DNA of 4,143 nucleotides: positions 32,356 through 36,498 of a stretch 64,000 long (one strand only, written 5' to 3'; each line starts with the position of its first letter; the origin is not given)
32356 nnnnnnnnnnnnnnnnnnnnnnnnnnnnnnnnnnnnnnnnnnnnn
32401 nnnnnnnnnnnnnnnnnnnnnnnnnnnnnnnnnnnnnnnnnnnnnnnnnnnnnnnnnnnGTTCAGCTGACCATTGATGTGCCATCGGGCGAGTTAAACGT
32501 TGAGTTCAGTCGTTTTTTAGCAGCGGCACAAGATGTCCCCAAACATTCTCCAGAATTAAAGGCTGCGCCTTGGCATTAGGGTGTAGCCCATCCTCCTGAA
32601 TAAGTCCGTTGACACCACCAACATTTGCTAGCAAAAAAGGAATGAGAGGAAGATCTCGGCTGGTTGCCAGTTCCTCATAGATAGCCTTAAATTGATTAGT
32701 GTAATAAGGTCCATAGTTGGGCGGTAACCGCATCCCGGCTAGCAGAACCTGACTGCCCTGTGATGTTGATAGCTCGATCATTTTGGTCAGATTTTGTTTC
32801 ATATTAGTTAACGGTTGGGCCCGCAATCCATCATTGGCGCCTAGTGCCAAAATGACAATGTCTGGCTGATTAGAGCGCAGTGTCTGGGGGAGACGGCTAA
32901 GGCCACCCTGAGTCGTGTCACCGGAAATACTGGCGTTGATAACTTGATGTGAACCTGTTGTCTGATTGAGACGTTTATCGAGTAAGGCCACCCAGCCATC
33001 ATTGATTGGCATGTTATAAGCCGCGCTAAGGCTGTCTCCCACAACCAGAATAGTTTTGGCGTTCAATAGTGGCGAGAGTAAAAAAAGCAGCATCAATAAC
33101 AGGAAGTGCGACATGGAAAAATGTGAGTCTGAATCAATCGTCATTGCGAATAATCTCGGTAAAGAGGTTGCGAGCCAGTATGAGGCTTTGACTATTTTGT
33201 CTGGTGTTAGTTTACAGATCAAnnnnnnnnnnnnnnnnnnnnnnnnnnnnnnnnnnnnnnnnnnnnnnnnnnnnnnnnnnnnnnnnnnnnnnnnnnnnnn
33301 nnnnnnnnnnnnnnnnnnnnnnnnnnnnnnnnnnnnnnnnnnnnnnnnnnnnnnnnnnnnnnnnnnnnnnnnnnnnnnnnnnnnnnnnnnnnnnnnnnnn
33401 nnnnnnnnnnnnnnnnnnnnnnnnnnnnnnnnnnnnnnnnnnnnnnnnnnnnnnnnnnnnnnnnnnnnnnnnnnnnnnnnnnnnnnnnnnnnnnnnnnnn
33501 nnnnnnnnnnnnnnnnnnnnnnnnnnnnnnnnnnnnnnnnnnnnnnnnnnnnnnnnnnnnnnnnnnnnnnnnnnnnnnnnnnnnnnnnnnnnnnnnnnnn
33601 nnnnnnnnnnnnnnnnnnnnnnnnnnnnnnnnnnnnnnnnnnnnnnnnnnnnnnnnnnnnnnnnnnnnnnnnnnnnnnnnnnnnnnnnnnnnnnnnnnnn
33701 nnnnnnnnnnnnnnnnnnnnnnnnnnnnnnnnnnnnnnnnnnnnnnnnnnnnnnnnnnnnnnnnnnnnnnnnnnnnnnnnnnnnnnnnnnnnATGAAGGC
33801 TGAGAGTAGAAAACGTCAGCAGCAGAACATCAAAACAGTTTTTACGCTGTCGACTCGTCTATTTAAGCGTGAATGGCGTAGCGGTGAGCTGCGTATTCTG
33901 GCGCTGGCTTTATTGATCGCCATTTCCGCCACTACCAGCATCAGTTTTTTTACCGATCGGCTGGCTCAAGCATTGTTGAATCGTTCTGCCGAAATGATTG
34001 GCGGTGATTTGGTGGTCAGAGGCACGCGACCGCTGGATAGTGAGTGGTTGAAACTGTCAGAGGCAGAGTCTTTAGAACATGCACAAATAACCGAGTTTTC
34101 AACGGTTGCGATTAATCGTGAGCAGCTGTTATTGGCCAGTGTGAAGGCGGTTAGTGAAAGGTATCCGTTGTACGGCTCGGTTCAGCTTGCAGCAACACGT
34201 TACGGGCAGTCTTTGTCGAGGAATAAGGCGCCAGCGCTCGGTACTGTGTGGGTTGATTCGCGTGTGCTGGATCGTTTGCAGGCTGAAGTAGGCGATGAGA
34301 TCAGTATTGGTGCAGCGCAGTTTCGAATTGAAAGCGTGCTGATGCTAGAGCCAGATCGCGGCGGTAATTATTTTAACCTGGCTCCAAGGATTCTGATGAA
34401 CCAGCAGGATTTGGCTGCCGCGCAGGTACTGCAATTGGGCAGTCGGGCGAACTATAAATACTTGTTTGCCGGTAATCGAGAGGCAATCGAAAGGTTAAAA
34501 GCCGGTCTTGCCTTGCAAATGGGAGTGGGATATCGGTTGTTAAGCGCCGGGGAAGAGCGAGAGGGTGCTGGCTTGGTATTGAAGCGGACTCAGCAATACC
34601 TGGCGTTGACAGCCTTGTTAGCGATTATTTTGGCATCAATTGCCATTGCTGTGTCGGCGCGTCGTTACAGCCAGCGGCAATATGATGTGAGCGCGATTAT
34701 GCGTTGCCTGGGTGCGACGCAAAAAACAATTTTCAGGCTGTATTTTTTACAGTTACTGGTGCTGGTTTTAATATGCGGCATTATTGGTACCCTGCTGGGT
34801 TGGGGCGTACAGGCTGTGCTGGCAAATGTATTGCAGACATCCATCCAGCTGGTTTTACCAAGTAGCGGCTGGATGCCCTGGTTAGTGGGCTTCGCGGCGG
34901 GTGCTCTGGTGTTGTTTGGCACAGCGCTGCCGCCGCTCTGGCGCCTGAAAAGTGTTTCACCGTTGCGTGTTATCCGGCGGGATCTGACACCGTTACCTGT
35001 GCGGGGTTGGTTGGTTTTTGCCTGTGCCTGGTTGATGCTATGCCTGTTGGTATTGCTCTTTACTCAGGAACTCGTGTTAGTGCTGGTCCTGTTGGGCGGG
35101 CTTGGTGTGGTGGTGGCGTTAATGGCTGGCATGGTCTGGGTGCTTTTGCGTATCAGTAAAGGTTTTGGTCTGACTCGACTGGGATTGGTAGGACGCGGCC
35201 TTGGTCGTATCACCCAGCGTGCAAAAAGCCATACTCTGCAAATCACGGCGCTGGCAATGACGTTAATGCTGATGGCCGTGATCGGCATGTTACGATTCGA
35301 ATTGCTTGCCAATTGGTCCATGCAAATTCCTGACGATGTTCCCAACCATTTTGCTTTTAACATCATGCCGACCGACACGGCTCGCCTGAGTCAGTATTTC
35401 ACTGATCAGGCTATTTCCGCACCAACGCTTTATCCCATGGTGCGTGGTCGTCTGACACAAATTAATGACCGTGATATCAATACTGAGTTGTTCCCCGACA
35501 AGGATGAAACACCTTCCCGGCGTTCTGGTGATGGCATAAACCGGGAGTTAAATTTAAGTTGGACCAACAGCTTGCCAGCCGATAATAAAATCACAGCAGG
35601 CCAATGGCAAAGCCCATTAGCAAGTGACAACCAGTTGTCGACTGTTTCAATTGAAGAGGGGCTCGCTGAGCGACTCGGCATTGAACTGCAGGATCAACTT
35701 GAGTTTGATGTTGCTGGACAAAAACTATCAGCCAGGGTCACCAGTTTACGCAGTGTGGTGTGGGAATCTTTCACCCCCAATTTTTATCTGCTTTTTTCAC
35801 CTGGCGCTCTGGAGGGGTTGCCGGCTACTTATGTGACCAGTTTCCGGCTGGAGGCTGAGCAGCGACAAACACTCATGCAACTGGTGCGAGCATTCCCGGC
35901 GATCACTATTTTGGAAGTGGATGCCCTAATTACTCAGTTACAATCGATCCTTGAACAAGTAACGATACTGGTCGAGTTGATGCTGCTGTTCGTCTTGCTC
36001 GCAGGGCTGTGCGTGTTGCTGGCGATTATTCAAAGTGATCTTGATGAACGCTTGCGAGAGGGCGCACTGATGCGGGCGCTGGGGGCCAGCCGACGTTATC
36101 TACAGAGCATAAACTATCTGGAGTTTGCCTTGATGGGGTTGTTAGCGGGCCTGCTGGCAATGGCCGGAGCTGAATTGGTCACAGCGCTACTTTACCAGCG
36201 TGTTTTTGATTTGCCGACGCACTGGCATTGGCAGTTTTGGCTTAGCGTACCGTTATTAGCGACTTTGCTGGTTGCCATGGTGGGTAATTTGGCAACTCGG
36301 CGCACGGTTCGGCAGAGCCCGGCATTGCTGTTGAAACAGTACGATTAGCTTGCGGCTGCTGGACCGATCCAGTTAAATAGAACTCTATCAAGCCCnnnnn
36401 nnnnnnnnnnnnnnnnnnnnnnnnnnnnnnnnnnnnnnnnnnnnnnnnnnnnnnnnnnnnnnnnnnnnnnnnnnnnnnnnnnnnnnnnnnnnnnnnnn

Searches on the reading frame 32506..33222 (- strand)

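Call 6: search_protein_families(library=ncbifam, proteins=[window:32506-33222:-], max_evalue=0.00001)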
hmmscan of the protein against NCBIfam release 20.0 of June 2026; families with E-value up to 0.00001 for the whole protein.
window:32506-33222:- (238 aa): 1 family
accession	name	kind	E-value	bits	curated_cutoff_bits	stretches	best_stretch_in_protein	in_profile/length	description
NF007819.1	PRK10528.1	equivalog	9.6e-58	195.3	270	1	37-236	9-209/210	multifunctional acyl-CoA thioesterase I/protease I/lysophospholipase L1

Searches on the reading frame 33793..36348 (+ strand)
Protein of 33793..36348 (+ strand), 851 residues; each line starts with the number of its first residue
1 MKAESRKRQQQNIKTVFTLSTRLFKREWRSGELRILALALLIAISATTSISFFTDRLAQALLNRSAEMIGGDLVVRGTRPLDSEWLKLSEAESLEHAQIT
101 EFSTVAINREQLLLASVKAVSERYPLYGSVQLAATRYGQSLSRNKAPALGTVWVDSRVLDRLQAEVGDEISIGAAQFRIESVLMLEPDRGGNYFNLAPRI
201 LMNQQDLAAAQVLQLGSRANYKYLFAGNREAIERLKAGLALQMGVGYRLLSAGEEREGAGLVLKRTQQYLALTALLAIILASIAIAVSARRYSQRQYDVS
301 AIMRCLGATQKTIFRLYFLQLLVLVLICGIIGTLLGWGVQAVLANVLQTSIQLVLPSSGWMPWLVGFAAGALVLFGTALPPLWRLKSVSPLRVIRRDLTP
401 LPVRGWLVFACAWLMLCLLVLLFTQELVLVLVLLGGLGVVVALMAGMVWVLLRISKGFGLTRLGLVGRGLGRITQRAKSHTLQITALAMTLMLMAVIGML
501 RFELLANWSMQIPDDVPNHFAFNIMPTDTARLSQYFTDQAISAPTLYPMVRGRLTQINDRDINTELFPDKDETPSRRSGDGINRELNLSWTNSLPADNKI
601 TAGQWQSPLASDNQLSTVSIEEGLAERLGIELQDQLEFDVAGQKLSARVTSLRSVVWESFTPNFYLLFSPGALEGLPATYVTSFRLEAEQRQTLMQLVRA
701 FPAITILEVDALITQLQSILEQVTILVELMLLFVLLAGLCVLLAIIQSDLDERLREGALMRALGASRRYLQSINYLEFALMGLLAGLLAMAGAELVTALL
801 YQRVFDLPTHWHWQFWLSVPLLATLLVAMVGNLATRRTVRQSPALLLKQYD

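Call 6: search_protein_families(library=ncbifam, proteins=[window:33793-36348:+], max_evalue=0.00001)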
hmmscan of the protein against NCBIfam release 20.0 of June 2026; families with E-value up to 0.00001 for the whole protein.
window:33793-36348:+ (851 aa): 2 families
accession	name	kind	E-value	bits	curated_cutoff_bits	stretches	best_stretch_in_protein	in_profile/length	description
NF041854.1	ABC_perm_YbbP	equivalog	1.9e-176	588.4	999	1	21-841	3-801/806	putative ABC transporter permease subunit YbbP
TIGR00439.2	FtsX_Gneg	equivalog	5.7e-06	25.7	255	1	676-826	115-269/292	permease-like cell division protein FtsX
